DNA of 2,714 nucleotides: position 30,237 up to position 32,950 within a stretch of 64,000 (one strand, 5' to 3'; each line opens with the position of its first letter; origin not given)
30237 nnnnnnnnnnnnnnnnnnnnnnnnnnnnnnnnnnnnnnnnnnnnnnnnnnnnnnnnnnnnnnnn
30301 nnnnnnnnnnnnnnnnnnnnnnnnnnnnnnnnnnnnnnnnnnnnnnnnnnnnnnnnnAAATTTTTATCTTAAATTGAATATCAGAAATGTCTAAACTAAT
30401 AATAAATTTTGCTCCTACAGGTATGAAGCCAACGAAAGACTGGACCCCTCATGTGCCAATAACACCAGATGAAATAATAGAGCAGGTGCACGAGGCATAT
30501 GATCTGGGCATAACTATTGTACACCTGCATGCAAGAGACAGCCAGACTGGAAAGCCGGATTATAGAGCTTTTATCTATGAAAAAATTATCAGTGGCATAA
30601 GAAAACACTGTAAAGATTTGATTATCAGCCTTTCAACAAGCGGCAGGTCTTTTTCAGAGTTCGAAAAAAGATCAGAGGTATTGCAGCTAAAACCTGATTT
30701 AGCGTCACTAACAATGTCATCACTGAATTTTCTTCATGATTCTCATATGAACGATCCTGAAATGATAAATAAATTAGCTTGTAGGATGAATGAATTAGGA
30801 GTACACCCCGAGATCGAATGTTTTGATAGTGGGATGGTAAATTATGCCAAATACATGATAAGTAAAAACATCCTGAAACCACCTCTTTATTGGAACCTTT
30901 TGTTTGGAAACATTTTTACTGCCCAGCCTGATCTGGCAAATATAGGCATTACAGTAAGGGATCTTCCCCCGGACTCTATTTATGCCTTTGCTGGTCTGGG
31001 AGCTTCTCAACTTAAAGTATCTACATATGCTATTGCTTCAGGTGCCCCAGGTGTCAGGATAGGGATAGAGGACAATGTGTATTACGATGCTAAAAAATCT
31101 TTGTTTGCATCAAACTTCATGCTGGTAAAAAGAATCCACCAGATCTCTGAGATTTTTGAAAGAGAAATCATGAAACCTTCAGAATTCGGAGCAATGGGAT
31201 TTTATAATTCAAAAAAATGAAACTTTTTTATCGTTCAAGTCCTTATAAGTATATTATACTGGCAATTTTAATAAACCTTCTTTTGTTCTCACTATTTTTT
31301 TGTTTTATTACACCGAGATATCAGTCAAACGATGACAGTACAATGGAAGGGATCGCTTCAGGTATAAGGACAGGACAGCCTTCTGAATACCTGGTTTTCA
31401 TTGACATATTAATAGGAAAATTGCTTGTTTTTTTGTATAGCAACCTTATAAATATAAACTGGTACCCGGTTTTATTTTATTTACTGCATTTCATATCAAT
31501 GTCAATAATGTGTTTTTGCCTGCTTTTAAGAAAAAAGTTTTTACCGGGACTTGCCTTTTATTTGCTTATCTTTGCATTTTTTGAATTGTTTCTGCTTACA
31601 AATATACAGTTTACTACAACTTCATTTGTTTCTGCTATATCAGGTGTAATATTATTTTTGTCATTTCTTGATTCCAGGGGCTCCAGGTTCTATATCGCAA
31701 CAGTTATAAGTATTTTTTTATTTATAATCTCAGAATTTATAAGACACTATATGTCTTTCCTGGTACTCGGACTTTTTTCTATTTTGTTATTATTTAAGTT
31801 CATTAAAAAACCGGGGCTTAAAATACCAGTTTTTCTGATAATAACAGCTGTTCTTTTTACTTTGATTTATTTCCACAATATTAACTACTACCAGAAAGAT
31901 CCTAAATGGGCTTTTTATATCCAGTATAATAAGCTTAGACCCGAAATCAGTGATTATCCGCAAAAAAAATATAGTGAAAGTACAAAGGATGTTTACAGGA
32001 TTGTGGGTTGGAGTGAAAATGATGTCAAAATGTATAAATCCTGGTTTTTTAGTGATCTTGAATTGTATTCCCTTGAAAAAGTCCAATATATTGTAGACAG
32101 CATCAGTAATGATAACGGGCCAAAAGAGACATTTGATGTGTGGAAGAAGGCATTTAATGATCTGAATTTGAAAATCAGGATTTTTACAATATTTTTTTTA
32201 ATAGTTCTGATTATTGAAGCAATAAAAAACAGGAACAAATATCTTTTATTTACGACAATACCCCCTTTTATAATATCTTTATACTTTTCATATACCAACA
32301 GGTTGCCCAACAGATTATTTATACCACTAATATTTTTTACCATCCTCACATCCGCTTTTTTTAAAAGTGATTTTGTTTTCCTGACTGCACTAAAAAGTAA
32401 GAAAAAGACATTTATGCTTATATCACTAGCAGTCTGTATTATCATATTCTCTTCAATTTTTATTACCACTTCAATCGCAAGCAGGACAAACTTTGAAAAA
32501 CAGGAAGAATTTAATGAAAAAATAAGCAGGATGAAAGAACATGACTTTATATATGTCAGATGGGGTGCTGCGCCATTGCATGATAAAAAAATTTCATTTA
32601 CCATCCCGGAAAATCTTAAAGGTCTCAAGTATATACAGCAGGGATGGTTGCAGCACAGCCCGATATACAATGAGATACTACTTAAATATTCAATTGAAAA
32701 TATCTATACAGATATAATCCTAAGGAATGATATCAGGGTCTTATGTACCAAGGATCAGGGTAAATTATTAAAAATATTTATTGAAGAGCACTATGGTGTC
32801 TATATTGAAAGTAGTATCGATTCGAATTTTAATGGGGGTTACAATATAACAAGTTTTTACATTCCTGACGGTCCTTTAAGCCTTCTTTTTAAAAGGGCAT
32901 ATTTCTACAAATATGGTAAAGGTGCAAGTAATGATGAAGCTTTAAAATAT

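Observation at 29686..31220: BKACE-family (beta-keto acid cleavage) enzyme paired with a NeuD/PglD-like acetyltransferase inside a glycan locus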

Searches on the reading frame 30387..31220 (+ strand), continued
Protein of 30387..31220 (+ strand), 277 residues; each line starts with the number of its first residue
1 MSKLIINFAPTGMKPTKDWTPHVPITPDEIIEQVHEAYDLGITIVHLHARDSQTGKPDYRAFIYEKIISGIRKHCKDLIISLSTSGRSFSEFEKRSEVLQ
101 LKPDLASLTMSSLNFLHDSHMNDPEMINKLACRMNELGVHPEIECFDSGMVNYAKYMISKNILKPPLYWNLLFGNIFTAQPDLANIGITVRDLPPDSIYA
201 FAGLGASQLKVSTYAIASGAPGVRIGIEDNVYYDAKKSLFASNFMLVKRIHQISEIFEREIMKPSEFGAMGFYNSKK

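Call 77: search_dna_similar(query=window:30387-31220:+, collection=phages, mode=protein, max_rows=30)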
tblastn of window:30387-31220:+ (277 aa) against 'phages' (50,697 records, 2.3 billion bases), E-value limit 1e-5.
No match.

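Call 83: search_protein_families(library=pfam, proteins=[L048:6893-7864:+, L047:6792-7286:+, L052:6876-7208:+, L047:5151-6014:+, L048:854-1795:+], max_evalue=0.05)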
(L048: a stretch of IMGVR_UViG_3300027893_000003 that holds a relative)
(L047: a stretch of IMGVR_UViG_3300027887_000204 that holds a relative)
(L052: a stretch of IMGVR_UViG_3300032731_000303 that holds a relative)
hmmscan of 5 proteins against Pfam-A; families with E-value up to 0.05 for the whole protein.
L048:6893-7864:+ (323 aa): 2 families
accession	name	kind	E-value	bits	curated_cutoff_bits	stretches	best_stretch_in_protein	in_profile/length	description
PF13527.13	Acetyltransf_9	-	1.6e-05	25.3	25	1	13-136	7-125/127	Acetyltransferase (GNAT) domain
PF00583.31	Acetyltransf_1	-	0.016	15.9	20.7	0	37-103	19-80/116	Acetyltransferase (GNAT) family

L047:6792-7286:+ (164 aa): 5 families
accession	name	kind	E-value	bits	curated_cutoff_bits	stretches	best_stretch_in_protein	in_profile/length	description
PF00583.31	Acetyltransf_1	-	6.1e-08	33.4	20.7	1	49-141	32-115/116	Acetyltransferase (GNAT) family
PF08445.16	FR47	-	3.1e-05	24.3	22.1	1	81-147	17-82/86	FR47-like protein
PF13527.13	Acetyltransf_9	-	0.0049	17.3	25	1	39-123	30-110/127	Acetyltransferase (GNAT) domain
PF13508.13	Acetyltransf_7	-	0.0058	17.4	27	1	57-141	10-81/84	Acetyltransferase (GNAT) domain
PF13302.13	Acetyltransf_3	-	0.034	15.3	25.4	1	90-142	84-137/138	Acetyltransferase (GNAT) domain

L052:6876-7208:+ (110 aa): 0 families

L047:5151-6014:+ (287 aa): 1 family
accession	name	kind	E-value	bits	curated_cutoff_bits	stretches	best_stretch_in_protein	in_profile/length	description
PF00852.26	Glyco_transf_10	-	0.0022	18.1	23.9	1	119-219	19-109/182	Glycosyltransferase family 10 (fucosyltransferase) C-term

L048:854-1795:+ (313 aa): 2 families
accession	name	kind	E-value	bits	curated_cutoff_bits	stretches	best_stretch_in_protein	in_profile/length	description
PF00535.33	Glycos_transf_2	-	1.2e-08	35.5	23.3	1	5-189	1-163/168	Glycosyl transferase family 2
PF10111.15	Glyco_tranf_2_2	-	0.0017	18.3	27.3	1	76-136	64-126/276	Glycosyltransferase like family 2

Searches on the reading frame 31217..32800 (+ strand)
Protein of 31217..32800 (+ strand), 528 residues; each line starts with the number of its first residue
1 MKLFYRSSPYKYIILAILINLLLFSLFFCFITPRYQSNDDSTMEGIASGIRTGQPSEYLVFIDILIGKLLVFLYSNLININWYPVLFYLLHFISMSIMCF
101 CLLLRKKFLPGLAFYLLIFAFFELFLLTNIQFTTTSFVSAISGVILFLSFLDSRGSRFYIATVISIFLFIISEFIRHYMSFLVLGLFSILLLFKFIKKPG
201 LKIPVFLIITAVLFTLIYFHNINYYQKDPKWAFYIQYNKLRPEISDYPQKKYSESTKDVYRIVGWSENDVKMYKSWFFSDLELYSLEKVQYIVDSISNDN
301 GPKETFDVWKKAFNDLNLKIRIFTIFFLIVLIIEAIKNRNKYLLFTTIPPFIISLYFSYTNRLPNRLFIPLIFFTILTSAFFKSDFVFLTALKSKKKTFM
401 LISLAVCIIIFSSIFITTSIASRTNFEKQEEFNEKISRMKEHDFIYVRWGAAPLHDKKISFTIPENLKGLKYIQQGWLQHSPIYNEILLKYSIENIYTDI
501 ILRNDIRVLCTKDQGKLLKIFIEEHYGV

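Call 49: search_protein_families(library=pfam, proteins=[window:31217-32800:+], max_evalue=10)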
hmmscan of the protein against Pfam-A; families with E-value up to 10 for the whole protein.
window:31217-32800:+ (528 aa): 4 families
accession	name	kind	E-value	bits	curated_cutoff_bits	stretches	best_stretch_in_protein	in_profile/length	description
PF13786.12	DUF4179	-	0.82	10.6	30.1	1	395-425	2-36/94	Domain of unknown function (DUF4179)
PF15957.10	Comm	-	1.7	9.4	27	0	13-37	14-38/110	Commissureless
PF13567.11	DUF4131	-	4.7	7.3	31.6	3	181-247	9-76/165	Domain of unknown function (DUF4131)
PF08592.16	Anthrone_oxy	-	5.6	7.7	27.3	0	368-450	12-90/106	Anthrone oxygenase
